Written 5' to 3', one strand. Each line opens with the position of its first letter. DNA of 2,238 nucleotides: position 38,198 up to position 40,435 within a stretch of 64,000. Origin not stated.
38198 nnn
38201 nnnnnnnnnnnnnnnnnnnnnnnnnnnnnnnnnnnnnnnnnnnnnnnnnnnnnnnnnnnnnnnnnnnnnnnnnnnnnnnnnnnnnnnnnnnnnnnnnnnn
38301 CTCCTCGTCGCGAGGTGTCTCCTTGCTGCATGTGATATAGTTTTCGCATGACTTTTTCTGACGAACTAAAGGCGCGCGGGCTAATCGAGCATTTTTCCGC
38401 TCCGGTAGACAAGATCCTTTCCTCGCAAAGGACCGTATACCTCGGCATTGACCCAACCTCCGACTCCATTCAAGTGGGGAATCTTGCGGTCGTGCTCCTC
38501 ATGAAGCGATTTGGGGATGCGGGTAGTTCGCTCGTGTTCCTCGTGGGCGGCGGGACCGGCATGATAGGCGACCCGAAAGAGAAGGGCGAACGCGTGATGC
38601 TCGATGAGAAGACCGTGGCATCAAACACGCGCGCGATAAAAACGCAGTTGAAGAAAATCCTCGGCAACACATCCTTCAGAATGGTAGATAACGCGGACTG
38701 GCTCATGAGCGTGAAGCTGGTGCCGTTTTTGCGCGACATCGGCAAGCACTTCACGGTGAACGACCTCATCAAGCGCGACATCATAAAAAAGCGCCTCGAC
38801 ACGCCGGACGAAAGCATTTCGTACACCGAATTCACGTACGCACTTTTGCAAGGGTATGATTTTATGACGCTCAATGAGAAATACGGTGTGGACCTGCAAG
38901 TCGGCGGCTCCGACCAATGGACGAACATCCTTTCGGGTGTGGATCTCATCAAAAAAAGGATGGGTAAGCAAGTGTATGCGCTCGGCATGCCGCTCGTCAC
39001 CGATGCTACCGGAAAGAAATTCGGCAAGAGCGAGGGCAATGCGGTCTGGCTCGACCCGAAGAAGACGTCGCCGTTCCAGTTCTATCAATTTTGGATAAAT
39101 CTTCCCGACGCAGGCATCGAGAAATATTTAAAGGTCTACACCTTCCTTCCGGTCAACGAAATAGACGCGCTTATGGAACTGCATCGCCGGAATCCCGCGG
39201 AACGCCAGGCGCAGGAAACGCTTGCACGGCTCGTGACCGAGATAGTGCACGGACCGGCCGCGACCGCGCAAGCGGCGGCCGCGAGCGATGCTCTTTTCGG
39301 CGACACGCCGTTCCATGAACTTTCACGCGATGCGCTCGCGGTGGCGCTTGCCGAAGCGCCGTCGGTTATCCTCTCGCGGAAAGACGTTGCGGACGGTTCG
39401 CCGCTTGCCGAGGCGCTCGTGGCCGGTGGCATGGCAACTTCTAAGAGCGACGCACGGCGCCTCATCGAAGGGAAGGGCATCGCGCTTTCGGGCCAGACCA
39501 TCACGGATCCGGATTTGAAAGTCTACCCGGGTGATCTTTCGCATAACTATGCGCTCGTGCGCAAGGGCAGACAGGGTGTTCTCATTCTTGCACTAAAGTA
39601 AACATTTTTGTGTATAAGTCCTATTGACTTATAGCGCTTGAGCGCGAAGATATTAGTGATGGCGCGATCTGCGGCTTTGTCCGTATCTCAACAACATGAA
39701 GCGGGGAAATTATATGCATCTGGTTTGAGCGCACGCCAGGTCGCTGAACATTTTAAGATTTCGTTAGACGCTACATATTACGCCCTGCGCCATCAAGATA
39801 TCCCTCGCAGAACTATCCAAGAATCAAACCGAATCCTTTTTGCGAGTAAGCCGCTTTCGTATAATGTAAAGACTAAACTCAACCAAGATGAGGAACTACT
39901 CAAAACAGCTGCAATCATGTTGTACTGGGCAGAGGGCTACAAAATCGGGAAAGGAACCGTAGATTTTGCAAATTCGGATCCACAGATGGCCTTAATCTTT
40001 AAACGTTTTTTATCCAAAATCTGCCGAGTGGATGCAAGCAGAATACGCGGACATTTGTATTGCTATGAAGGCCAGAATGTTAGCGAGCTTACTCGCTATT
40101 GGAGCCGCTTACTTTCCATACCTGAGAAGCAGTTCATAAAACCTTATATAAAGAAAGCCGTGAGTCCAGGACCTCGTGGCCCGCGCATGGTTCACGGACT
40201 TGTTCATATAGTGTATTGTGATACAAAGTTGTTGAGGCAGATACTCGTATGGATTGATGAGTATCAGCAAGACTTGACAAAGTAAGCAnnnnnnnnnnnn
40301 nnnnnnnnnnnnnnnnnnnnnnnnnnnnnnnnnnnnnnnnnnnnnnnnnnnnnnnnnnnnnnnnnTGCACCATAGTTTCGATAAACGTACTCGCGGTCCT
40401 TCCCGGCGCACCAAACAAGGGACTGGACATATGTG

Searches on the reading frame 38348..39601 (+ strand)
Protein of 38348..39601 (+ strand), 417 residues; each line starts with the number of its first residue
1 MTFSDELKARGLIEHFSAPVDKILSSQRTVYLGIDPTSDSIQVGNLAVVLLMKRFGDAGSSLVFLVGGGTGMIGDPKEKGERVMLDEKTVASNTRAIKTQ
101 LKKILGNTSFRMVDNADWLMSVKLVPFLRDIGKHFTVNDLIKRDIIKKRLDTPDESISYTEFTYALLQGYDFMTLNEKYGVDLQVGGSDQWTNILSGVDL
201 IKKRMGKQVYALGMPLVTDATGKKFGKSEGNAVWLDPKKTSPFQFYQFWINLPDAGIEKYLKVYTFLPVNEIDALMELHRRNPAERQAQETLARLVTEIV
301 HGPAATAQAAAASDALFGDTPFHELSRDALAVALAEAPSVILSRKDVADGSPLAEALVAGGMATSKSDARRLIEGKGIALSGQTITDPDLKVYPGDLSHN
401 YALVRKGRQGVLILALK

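Call 11: search_protein_families(library=pfam, proteins=[window:38348-39601:+], max_evalue=0.001)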
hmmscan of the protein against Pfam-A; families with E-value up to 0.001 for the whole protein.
window:38348-39601:+ (417 aa): 3 families
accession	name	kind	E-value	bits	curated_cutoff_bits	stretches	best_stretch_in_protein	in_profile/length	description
PF00579.31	tRNA-synt_1b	-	6.6e-77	259.1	21.1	1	29-317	7-291/292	tRNA synthetases class I (W and Y)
PF22421.1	SYY_C-terminal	-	5.9e-08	32.9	27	1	349-409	17-78/83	Tyrosine--tRNA ligase SYY-like C-terminal domain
PF01479.30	S4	-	3.1e-05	24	22.8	1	357-396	7-46/48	S4 domain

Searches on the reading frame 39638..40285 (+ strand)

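Call 11: search_protein_families(library=pfam, proteins=[window:39638-40285:+], max_evalue=0.001)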
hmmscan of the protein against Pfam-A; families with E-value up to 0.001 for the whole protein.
window:39638-40285:+ (215 aa): 1 family
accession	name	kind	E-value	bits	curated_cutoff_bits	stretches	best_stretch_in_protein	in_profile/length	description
PF02796.21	HTH_7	-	0.00017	22.1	23.8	1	17-43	9-35/45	Helix-turn-helix domain of resolvase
